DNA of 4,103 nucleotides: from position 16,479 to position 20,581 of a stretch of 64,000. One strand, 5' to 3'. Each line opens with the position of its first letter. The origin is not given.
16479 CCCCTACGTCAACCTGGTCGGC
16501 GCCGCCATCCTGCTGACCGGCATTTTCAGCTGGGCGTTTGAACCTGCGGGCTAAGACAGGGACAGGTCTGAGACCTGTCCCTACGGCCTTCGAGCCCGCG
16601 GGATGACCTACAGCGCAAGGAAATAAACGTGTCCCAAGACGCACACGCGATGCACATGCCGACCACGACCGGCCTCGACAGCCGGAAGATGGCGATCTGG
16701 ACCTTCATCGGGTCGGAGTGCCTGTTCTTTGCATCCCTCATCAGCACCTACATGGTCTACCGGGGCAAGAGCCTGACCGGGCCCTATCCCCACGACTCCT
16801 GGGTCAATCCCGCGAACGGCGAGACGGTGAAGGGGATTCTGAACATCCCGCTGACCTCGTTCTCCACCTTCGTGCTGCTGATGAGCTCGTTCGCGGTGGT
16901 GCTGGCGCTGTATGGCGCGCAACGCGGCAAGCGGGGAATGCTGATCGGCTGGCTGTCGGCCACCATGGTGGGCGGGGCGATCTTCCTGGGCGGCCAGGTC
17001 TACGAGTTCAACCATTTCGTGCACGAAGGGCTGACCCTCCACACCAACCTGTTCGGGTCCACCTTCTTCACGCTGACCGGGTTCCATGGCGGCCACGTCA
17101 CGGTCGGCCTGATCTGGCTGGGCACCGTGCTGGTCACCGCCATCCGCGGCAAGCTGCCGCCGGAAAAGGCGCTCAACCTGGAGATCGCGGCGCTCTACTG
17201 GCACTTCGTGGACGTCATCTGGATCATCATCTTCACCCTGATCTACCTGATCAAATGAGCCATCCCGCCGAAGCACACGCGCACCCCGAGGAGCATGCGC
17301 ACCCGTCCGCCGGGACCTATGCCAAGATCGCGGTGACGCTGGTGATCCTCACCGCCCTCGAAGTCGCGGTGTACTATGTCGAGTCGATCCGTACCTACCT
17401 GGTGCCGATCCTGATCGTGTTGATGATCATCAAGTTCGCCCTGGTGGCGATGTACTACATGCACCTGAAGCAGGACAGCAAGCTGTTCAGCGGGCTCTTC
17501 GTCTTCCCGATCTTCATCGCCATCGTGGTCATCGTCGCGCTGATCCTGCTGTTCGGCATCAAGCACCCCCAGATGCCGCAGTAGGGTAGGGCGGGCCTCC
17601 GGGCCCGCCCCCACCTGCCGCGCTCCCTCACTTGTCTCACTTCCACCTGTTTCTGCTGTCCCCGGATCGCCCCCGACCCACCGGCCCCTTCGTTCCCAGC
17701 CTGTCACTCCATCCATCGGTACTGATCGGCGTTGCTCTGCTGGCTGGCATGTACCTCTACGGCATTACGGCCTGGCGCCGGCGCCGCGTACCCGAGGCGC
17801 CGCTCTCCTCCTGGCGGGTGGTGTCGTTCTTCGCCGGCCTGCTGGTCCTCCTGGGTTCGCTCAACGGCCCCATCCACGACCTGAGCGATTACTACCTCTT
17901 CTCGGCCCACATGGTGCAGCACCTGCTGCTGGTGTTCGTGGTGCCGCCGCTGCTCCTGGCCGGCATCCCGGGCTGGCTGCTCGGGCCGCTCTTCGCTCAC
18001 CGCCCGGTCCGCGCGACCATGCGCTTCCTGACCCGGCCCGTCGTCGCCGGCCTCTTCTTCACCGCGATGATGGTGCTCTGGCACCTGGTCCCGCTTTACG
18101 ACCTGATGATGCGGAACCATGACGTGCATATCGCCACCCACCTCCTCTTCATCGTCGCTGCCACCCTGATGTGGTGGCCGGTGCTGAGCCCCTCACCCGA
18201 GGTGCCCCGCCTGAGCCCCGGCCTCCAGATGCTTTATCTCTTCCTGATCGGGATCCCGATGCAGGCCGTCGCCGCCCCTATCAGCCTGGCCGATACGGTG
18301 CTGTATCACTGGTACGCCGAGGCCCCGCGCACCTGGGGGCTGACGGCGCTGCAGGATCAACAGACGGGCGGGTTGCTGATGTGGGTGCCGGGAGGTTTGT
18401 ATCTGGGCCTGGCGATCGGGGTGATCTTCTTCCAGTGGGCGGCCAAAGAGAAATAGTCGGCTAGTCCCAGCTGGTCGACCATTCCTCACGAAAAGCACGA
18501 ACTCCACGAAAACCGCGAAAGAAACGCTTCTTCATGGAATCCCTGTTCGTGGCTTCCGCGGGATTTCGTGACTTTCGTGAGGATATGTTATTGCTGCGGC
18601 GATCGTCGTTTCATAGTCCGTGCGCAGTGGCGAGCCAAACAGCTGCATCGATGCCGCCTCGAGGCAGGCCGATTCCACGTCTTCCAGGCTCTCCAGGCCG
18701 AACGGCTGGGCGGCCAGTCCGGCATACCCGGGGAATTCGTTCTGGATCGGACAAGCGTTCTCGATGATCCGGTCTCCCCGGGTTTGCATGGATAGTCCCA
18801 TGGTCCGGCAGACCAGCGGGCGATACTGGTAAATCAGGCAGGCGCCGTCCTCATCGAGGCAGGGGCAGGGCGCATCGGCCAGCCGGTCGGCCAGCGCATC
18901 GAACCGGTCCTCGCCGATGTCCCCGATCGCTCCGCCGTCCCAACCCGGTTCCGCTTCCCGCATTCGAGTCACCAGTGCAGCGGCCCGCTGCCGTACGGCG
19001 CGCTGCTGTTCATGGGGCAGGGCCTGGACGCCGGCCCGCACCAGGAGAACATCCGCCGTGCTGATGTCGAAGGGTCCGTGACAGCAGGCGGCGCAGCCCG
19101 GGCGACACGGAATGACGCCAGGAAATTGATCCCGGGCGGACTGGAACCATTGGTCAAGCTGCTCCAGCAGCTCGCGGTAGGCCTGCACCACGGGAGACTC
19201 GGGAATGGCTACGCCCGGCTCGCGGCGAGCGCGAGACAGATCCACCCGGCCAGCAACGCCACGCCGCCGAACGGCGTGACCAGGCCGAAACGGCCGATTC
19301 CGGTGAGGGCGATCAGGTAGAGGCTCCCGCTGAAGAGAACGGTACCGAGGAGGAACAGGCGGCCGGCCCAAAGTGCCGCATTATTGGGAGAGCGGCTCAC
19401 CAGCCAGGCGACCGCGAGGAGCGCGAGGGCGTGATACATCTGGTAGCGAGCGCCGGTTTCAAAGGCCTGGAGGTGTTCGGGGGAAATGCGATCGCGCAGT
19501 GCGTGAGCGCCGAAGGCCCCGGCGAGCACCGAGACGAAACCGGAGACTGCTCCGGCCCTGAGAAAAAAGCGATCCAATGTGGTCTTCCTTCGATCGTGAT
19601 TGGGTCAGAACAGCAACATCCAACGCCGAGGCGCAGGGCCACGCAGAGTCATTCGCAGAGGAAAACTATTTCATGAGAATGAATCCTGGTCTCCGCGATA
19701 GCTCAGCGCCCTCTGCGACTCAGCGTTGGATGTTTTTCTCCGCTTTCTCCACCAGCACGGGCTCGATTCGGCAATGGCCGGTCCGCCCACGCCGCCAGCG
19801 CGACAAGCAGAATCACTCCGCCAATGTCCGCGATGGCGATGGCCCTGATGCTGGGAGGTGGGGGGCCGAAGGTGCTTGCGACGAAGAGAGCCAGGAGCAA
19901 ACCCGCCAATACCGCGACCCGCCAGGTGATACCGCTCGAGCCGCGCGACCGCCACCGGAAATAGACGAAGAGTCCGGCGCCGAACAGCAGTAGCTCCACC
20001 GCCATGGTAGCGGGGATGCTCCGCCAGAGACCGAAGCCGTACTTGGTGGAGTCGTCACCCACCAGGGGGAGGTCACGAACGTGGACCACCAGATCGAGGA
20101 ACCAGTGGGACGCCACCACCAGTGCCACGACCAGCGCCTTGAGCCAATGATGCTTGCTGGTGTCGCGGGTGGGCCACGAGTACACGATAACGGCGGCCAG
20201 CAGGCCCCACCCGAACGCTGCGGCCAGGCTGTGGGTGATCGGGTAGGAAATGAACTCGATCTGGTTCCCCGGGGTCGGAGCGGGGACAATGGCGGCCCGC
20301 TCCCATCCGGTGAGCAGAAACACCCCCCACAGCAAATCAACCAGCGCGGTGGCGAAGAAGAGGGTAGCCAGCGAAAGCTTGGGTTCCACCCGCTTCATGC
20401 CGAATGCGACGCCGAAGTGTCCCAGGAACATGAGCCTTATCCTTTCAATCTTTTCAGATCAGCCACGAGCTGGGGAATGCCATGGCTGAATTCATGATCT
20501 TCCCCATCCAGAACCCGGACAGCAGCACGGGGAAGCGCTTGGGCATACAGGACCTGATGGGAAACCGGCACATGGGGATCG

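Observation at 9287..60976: Recurring intergenic architecture: hairpins whose two arms are short tandem-repeat arrays (period 7-10 nt), at least 11 loci in 64 kb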

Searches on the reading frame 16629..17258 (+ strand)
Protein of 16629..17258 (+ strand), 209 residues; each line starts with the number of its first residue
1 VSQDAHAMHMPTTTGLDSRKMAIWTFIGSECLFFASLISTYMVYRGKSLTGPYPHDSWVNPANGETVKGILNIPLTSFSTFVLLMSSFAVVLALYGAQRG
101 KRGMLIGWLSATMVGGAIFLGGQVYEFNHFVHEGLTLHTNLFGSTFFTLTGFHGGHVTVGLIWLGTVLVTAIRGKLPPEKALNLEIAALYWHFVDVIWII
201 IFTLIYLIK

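Call 6: search_protein_families(library=pfam, proteins=[window:16629-17258:+])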
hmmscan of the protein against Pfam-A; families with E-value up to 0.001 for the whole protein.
window:16629-17258:+ (209 aa): 1 family
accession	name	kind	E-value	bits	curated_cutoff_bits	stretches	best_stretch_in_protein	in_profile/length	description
PF00510.24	COX3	-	2.1e-22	80.7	23.8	1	19-207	76-255/258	Cytochrome c oxidase subunit III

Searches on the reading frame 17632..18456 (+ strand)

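Call 6: search_protein_families(library=pfam, proteins=[window:17632-18456:+])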
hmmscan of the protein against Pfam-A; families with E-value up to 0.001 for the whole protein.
window:17632-18456:+ (274 aa): 1 family
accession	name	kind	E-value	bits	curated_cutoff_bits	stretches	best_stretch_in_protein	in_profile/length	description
PF09678.15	Caa3_CtaG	-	3.7e-64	216.8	27.7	1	40-271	2-236/237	Cytochrome c oxidase caa3 assembly factor (Caa3_CtaG)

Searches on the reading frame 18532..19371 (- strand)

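Call 6: search_protein_families(library=pfam, proteins=[window:18532-19371:-])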
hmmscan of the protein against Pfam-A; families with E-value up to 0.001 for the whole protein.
window:18532-19371:- (279 aa): 1 family
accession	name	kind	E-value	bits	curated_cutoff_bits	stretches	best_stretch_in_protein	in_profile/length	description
PF03692.20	CxxCxxCC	-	5.4e-08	33.8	23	1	89-194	2-72/85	Putative zinc- or iron-chelating domain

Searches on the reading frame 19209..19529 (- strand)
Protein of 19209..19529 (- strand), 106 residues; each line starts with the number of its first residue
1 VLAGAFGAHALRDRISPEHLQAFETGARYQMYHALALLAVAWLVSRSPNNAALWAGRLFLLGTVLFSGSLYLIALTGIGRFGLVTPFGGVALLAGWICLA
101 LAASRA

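Call 58: search_protein_families(library=pfam, proteins=[window:19209-19529:-])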
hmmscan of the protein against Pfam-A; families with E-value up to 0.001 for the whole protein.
window:19209-19529:- (106 aa): 1 family
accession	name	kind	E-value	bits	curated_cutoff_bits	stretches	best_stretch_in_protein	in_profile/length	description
PF04241.20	DUF423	-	1.7e-31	108.7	25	1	3-89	1-86/86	Protein of unknown function (DUF423)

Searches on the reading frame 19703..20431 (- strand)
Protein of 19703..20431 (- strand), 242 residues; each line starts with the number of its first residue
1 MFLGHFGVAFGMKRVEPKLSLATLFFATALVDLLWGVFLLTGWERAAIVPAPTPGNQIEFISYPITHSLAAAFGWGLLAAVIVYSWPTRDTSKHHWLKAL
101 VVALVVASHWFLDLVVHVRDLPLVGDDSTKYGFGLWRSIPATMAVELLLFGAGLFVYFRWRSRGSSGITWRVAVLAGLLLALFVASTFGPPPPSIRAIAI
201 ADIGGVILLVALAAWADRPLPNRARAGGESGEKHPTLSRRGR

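Call 6: search_protein_families(library=pfam, proteins=[window:19703-20431:-])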
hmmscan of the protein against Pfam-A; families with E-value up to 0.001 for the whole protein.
window:19703-20431:- (242 aa): 1 family
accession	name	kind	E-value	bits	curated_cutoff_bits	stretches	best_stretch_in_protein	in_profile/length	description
PF04307.19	YdjM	-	0.00056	19.9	29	0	55-127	50-111/176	YdjM inner membrane protein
